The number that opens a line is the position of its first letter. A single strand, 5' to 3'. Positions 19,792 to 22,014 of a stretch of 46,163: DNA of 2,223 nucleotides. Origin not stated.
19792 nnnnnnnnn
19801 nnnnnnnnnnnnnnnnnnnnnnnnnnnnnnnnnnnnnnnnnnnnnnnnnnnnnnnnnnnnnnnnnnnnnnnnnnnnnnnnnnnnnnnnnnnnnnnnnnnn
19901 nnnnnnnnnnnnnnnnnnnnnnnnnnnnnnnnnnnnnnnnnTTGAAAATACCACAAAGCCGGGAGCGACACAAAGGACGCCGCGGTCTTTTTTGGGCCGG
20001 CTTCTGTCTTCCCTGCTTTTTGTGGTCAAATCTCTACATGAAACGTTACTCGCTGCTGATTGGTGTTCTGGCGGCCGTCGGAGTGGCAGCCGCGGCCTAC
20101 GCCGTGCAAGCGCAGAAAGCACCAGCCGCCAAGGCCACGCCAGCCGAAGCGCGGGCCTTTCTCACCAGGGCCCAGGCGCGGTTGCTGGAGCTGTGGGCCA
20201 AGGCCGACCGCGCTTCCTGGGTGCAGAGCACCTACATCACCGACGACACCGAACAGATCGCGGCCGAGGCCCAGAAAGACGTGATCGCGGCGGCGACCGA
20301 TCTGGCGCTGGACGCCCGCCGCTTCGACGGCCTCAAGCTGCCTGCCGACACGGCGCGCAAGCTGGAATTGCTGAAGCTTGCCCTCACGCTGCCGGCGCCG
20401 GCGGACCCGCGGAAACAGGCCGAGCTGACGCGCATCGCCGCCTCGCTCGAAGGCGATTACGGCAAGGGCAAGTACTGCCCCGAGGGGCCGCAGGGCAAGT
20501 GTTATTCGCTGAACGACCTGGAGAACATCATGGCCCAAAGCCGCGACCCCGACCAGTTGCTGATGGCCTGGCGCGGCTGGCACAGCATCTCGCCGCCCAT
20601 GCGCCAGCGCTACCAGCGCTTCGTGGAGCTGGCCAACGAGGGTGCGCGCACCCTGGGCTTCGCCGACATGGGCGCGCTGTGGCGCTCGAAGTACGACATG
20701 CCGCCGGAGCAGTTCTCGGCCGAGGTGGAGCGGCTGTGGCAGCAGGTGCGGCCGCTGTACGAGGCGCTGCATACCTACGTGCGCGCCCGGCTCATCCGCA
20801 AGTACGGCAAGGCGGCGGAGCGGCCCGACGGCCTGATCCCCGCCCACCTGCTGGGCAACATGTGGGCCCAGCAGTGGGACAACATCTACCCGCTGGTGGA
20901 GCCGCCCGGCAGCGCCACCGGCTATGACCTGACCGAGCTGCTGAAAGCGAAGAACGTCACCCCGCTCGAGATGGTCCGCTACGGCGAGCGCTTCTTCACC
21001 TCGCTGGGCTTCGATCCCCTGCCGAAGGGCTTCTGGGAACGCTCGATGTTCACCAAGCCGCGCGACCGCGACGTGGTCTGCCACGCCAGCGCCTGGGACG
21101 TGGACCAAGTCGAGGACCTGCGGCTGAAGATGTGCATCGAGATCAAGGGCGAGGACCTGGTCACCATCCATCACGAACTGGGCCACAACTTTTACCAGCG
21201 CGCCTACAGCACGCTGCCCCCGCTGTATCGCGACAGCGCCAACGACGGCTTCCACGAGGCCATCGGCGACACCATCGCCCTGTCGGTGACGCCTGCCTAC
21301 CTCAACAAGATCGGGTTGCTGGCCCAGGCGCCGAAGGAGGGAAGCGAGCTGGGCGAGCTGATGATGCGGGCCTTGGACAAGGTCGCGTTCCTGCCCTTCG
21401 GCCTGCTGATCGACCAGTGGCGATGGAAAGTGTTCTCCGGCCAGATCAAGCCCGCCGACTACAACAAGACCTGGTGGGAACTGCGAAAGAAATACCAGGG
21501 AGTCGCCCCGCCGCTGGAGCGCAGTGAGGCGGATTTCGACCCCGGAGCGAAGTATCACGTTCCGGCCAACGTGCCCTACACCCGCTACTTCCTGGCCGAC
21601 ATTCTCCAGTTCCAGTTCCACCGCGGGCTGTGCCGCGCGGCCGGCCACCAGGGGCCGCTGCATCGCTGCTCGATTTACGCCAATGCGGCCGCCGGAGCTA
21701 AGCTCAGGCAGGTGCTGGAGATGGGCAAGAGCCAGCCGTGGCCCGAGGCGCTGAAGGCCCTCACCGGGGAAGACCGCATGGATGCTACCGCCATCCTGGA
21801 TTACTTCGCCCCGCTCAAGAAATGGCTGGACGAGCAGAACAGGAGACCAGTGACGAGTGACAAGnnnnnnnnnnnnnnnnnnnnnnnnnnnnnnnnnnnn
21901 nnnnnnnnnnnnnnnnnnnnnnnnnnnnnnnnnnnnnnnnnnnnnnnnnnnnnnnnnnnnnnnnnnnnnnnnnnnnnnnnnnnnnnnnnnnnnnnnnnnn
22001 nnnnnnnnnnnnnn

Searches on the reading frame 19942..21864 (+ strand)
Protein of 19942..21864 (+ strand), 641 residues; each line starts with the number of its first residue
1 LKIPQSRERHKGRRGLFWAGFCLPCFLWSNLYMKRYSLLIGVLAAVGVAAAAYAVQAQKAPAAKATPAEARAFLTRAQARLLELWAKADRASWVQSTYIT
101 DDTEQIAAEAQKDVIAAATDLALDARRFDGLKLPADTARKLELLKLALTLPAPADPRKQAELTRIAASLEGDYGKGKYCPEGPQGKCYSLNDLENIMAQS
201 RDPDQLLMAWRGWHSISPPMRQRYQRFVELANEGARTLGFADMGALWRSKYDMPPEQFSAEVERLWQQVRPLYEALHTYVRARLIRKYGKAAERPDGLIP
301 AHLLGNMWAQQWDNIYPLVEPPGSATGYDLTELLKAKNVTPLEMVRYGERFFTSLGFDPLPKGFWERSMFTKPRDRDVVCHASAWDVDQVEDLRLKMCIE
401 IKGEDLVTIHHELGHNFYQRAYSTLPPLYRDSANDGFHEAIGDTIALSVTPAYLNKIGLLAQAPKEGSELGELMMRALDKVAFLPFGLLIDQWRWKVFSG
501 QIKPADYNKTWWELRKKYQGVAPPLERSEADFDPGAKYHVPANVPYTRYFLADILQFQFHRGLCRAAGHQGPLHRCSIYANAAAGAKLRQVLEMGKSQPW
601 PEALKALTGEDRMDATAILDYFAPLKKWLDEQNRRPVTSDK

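Call 82: search_protein_families(library=pfam, proteins=[window:19942-21864:+], max_evalue=0.00001)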
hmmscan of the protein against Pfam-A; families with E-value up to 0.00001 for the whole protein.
window:19942-21864:+ (641 aa): 1 family
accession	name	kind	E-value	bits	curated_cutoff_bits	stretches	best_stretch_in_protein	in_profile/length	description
PF01401.24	Peptidase_M2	-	1.6e-231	770.4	23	1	67-634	4-573/581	Angiotensin-converting enzyme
